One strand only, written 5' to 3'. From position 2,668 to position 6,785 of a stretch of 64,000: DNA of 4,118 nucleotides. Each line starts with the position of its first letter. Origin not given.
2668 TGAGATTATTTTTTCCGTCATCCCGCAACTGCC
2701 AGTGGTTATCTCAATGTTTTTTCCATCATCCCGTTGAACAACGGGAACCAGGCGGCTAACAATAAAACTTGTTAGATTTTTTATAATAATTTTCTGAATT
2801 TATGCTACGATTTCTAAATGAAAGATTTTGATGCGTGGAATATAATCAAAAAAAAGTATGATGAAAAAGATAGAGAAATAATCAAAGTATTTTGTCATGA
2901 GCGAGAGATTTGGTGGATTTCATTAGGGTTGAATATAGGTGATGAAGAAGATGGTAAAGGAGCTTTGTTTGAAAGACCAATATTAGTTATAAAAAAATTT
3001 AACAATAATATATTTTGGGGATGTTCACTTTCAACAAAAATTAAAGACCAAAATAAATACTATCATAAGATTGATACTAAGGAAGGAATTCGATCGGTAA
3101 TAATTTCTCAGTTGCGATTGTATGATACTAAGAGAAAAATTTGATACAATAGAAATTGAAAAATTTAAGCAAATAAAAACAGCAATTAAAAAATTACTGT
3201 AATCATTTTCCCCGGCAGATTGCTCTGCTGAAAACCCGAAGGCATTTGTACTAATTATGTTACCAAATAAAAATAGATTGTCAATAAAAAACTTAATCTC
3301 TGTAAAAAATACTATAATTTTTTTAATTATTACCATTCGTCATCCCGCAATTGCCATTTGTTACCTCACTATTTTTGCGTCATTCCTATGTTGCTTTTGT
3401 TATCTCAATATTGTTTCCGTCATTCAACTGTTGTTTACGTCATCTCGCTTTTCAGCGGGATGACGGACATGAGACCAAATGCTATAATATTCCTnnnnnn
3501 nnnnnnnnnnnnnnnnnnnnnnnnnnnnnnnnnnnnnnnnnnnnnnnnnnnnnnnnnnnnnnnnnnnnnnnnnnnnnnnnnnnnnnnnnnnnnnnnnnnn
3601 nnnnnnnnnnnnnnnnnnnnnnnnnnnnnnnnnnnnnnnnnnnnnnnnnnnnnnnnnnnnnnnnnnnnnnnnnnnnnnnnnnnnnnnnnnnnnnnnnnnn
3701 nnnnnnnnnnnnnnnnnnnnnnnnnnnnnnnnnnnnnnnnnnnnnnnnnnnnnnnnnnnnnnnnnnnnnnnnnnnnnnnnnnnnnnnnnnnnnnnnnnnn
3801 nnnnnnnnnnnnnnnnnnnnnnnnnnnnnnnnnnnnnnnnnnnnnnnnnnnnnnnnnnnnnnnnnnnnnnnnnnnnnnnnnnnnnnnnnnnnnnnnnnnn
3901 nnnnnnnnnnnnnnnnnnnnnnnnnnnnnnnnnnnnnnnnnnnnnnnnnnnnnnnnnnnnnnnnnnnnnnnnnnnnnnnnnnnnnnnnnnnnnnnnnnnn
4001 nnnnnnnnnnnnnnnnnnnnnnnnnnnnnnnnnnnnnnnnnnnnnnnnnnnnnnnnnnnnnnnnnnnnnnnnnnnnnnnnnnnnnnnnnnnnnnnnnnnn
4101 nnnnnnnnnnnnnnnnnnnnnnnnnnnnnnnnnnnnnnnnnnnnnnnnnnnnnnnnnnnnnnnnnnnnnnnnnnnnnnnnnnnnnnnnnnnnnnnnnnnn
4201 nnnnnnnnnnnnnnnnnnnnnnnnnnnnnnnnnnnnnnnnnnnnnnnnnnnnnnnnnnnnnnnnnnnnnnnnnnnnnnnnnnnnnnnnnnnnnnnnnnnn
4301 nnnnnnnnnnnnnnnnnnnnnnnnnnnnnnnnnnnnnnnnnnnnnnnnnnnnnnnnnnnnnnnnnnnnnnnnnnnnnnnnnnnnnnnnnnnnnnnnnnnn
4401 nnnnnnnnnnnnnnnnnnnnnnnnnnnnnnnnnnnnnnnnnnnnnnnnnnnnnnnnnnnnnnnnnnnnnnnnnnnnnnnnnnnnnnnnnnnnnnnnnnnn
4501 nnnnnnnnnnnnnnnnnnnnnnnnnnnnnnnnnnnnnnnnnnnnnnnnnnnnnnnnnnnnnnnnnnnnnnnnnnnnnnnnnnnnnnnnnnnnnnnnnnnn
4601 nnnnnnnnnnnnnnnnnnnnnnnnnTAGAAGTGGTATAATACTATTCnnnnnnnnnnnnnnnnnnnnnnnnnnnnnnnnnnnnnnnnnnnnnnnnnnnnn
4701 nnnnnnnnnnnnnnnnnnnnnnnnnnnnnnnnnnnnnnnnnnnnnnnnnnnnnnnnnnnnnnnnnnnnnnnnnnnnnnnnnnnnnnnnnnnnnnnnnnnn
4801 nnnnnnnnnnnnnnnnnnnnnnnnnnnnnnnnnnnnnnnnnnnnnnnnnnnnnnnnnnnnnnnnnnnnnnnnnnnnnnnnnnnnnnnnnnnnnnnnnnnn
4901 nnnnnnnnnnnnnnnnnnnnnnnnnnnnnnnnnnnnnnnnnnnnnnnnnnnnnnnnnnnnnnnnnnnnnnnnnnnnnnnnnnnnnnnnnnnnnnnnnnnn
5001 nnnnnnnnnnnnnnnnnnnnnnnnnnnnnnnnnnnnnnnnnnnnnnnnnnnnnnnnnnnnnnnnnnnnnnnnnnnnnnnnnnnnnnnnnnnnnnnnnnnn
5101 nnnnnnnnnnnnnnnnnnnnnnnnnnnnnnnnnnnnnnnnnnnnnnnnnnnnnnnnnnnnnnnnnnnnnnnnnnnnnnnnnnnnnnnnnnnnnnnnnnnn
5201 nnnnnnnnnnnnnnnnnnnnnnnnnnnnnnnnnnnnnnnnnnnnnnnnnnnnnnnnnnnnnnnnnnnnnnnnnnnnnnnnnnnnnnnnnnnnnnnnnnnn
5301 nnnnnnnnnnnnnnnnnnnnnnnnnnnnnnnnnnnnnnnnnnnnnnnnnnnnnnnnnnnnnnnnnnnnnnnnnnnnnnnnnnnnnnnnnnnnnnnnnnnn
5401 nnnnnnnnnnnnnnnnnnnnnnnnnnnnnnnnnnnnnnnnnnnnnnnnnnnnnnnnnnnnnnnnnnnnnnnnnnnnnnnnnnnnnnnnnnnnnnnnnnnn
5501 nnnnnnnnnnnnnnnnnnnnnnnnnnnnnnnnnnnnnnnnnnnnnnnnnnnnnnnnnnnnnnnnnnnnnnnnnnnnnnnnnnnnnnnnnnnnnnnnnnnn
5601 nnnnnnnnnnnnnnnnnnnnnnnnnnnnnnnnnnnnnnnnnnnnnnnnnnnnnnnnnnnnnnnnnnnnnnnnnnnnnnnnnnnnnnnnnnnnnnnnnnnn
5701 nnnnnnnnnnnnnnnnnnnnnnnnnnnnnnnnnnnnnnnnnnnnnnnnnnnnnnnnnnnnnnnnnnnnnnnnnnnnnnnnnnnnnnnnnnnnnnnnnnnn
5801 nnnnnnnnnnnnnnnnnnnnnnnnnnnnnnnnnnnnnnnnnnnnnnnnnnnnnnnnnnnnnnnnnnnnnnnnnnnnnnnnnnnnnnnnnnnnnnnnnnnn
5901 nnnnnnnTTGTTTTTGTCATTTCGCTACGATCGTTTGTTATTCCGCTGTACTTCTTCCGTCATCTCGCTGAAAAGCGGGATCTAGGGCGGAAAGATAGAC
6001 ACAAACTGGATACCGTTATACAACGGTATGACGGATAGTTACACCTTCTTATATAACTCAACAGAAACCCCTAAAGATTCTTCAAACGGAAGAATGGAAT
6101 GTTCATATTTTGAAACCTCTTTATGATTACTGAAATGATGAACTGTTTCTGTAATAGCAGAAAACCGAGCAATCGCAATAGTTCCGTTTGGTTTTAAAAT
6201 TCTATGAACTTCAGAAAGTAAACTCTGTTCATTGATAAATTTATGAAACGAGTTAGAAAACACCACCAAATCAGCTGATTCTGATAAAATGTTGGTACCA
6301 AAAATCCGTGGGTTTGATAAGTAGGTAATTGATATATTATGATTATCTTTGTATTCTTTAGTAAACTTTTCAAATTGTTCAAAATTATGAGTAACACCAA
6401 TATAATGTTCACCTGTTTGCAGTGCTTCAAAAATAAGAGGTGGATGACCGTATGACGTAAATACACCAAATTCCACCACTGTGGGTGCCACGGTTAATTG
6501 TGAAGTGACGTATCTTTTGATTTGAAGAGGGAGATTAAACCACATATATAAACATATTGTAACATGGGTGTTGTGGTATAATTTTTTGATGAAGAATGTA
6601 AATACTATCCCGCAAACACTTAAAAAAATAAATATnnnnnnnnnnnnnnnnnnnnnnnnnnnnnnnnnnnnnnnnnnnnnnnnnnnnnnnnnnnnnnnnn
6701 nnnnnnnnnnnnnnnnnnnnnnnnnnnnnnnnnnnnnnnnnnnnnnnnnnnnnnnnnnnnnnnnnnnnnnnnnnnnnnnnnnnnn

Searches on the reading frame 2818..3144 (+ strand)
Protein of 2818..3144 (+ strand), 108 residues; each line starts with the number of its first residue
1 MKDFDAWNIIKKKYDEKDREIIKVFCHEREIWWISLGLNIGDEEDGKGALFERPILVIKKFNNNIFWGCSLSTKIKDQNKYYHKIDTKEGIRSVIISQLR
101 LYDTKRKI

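Call 26: find_encoding_contigs(protein=window:2818-3144:+, flank=10000, max_places=2)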
Protein window:2818-3144:+ (108 aa): 5 contigs read that carry it; 2 places shown.
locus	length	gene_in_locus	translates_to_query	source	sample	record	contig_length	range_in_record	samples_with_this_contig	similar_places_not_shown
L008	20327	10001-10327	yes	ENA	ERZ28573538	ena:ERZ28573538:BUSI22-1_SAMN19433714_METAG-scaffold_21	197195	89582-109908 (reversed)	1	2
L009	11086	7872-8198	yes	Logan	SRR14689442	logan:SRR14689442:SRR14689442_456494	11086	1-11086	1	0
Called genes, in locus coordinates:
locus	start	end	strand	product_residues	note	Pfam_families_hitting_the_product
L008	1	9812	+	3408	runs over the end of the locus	PF10983:DUF2793, PF13884:Peptidase_S74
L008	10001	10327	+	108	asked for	-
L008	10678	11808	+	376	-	PF03033:Glyco_transf_28, PF04101:Glyco_tran_28_C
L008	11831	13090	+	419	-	PF01551:Peptidase_M23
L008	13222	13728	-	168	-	PF08241:Methyltransf_11, PF13847:Methyltransf_31 (weak)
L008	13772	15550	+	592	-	PF00664:ABC_membrane (weak), PF00005:ABC_tran, PF13304:AAA_21 (faint)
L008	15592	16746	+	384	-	PF02195:ParB_N, PF17762:HTH_ParB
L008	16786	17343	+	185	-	PF01863:YgjP-like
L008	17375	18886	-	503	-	PF13328:HD_4, PF01966:HD, PF04607:RelA_SpoT, PF02824:TGS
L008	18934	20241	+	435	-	PF00152:tRNA-synt_2 (faint), PF13393:tRNA-synt_His, PF00587:tRNA-synt_2b (weak)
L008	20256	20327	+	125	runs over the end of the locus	PF18895:T4SS_pilin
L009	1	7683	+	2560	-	?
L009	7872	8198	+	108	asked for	-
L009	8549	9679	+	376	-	PF03033:Glyco_transf_28, PF04101:Glyco_tran_28_C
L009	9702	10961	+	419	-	PF01551:Peptidase_M23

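Call 77: search_protein_families(library=pfam, proteins=[window:2818-3141:+], max_evalue=0.01)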
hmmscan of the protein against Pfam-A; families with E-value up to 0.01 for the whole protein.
window:2818-3141:+ (108 aa): 1 family
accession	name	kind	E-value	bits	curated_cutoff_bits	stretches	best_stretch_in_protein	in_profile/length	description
PF02452.23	PemK_toxin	-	0.00029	21.4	23.1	1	29-106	3-85/109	PemK-like, MazF-like toxin of type II toxin-antitoxin system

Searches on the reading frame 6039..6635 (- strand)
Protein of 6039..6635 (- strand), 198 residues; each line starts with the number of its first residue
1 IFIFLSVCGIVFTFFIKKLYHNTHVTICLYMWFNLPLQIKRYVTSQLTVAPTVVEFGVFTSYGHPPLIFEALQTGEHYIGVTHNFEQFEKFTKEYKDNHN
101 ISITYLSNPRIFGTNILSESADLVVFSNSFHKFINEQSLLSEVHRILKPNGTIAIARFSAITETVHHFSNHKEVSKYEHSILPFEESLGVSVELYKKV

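Call 7: search_protein_families(library=pfam, proteins=[window:6039-6635:-], max_evalue=0.001)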
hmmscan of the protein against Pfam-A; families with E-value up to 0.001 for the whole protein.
window:6039-6635:- (198 aa): 4 families
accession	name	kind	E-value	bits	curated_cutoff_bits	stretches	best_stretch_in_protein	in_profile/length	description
PF08241.18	Methyltransf_11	-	3.8e-08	34.3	21.2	1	72-155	15-95/95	Methyltransferase domain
PF13847.12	Methyltransf_31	-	1.1e-05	25.6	27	1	119-173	73-127/145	Methyltransferase domain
PF08242.18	Methyltransf_12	-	8.4e-05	23.7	30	1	108-153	50-98/98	Methyltransferase domain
PF13649.12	Methyltransf_25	-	0.00011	23.2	27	1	71-151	15-97/97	Methyltransferase domain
